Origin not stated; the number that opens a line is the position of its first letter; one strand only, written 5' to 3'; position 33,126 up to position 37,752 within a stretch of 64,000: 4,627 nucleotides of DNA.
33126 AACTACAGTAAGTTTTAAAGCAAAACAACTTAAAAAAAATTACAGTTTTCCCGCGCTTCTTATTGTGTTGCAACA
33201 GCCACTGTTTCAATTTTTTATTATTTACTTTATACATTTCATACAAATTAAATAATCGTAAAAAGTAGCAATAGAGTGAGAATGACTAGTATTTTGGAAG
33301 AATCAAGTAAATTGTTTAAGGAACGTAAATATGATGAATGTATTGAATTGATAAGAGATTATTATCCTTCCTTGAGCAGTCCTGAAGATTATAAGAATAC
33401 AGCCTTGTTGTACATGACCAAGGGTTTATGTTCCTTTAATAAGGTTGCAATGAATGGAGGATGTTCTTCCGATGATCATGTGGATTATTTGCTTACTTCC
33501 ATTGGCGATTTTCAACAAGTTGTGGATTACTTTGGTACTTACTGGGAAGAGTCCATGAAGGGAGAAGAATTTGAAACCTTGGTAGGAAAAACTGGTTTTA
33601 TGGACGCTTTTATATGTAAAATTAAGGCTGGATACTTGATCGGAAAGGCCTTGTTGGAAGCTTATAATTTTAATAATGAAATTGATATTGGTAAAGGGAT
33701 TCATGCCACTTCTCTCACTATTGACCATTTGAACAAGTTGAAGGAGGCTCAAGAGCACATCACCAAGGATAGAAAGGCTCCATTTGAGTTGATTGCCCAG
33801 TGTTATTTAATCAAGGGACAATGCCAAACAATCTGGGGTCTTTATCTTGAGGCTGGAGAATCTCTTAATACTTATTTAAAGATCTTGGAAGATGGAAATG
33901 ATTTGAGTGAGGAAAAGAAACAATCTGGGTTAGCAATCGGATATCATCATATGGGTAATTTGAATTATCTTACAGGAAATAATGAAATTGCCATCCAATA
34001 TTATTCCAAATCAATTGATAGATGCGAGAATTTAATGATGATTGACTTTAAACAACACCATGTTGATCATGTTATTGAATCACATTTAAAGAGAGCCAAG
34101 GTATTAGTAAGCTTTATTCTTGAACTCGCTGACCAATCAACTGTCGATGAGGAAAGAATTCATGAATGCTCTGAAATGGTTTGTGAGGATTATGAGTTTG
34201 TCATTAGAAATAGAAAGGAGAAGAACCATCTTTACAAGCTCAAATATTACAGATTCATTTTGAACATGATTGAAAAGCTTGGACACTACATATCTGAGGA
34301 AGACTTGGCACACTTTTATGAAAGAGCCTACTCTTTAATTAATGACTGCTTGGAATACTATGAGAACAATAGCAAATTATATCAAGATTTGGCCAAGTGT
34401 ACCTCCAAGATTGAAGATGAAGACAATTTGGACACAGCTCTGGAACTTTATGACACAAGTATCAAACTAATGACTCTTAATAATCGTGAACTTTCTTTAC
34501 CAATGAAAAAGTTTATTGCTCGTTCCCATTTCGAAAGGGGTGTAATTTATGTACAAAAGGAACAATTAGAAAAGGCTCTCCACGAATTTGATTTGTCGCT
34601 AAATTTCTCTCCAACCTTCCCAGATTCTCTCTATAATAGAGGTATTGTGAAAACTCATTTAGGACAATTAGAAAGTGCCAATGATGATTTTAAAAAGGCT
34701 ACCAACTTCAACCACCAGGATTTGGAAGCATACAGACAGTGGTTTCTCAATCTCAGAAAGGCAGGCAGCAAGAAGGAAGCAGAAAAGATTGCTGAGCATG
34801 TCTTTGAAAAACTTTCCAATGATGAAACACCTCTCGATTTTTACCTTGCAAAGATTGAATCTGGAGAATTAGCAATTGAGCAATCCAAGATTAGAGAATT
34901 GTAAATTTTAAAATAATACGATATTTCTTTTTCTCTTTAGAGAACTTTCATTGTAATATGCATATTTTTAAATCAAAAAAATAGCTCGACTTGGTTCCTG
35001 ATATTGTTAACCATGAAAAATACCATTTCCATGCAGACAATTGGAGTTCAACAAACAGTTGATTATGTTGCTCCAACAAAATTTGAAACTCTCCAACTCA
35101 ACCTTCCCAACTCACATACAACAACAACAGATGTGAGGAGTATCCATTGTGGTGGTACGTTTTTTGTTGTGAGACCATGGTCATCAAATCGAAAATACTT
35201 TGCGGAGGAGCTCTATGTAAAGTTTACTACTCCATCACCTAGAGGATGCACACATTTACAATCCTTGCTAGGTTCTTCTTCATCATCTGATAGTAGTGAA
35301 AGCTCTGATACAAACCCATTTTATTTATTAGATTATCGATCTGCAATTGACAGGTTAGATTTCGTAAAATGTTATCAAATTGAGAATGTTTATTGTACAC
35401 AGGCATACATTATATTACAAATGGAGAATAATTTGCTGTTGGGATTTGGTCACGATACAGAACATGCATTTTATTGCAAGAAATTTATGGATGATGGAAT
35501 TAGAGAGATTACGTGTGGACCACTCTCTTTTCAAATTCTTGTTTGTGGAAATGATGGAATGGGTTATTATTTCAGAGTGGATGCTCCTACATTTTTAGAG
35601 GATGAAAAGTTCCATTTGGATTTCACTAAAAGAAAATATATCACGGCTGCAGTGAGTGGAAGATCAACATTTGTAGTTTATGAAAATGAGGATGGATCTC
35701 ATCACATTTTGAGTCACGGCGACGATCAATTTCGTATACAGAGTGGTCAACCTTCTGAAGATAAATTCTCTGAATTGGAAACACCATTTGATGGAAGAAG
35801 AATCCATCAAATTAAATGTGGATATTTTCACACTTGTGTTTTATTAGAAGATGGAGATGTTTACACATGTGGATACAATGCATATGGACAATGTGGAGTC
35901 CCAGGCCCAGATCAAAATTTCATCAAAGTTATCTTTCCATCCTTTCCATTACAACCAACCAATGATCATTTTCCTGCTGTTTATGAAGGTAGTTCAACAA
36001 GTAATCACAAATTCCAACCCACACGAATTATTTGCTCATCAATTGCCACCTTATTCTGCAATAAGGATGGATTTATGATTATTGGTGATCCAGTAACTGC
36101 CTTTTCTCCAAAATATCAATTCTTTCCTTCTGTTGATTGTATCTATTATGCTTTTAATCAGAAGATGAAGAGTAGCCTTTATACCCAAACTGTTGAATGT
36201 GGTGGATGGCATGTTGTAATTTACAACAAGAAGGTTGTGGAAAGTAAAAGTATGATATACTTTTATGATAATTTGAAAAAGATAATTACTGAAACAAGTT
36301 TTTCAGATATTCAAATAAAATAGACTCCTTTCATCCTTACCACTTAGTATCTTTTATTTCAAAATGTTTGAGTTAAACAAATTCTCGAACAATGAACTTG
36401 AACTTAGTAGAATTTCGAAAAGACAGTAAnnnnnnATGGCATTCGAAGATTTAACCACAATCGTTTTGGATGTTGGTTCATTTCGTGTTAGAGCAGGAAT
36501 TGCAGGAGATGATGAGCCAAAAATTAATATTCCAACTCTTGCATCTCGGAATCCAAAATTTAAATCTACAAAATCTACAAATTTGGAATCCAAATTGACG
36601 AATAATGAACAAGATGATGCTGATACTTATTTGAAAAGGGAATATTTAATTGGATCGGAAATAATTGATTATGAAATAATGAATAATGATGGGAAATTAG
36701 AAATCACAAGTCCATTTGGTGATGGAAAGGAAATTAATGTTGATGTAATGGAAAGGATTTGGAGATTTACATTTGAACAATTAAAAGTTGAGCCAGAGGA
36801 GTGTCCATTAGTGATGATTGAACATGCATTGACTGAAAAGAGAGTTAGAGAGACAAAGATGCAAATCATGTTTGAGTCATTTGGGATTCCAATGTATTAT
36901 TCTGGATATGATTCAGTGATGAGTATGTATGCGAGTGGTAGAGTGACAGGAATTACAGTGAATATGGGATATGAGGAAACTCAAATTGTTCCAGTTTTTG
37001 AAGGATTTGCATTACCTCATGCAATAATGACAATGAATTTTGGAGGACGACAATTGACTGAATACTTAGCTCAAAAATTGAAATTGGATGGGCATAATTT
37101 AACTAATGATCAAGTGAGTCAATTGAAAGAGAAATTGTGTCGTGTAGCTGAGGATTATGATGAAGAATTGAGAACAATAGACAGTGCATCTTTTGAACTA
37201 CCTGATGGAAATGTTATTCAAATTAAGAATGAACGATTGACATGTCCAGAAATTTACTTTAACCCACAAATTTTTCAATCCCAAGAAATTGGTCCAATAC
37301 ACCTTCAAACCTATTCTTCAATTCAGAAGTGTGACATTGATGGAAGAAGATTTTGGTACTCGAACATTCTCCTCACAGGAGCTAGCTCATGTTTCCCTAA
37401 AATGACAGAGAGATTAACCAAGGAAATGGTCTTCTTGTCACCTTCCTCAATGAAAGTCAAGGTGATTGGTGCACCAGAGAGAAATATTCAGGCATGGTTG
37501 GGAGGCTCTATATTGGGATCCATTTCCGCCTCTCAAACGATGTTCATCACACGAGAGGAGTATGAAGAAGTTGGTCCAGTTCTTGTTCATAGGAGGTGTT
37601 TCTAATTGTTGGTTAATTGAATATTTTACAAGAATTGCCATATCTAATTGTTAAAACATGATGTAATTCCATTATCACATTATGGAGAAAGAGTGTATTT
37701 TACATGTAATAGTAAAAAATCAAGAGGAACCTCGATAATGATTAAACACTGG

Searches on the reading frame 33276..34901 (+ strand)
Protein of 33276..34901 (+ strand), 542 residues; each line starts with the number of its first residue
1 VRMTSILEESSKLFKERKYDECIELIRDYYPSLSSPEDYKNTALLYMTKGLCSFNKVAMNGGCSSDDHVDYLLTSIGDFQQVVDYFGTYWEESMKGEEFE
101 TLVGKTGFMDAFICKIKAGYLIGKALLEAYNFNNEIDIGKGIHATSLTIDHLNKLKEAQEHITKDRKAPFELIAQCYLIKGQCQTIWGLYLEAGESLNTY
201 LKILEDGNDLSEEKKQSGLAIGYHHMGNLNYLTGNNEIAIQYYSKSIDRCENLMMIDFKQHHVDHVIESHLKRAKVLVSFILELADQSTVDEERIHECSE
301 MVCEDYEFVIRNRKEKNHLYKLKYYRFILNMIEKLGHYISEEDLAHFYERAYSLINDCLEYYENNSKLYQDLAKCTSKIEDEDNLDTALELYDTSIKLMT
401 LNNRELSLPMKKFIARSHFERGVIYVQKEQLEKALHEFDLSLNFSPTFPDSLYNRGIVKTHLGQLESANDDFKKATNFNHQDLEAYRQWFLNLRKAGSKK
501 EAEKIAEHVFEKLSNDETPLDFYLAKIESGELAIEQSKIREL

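Call 25: search_protein_families(library=pfam, proteins=[window:33276-34901:+], max_evalue=0.01)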
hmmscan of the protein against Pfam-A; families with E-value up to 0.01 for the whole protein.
window:33276-34901:+ (542 aa): 8 families
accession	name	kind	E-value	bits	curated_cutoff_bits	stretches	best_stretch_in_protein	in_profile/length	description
PF07719.23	TPR_2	-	4.4e-12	45.6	27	0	415-447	1-33/34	Tetratricopeptide repeat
PF00515.34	TPR_1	-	4.8e-11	42.4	27.8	0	221-252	2-33/34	Tetratricopeptide repeat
PF13414.12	TPR_11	-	8e-09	35.5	26.8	1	423-458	2-37/42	TPR repeat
PF13431.12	TPR_17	-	2.6e-07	30.8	24.4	0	440-468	4-32/34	Tetratricopeptide repeat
PF13371.12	TPR_9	-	7.3e-07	29.6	35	1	424-476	4-56/73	Tetratricopeptide repeat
PF13424.12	TPR_12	-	3.8e-06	27.4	30.1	0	220-253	3-36/77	Tetratricopeptide repeat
PF13181.12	TPR_8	-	1.9e-05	24.9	25.7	0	223-251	4-32/34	Tetratricopeptide repeat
PF13374.12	TPR_10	-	0.0084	16.6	27.5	0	223-253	5-35/42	Tetratricopeptide repeat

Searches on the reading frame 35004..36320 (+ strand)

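Call 25: search_protein_families(library=pfam, proteins=[window:35004-36320:+], max_evalue=0.01)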
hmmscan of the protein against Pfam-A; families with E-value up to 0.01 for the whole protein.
window:35004-36320:+ (439 aa): 3 families
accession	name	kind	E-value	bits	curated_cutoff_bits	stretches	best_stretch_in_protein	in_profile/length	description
PF25390.1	WD40_RLD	-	5.9e-13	49.3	150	1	208-316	139-230/363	RCC1-like domain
PF13540.12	RCC1_2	-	1.1e-12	47.8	22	1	267-296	1-30/30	Regulator of chromosome condensation (RCC1) repeat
PF00415.24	RCC1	-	4.4e-12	46.8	21.7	1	283-305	1-23/50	Regulator of chromosome condensation (RCC1) repeat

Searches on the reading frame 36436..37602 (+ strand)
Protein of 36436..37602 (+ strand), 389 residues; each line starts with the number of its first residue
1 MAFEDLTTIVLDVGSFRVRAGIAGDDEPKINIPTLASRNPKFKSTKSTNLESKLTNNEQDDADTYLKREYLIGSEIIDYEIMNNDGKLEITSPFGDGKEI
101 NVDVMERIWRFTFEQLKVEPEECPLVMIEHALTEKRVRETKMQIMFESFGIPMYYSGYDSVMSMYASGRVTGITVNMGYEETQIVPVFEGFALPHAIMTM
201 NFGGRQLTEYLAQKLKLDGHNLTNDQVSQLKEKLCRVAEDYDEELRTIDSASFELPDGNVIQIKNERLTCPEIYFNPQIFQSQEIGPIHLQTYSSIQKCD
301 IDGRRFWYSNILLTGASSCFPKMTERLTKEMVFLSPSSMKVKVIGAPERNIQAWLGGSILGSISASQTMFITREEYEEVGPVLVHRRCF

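Call 25: search_protein_families(library=pfam, proteins=[window:36436-37602:+], max_evalue=0.01)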
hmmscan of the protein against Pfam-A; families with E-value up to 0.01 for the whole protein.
window:36436-37602:+ (389 aa): 1 family
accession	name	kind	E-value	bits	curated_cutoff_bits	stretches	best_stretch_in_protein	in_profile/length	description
PF00022.25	Actin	-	2e-91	307.1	27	2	5-217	3-189/410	Actin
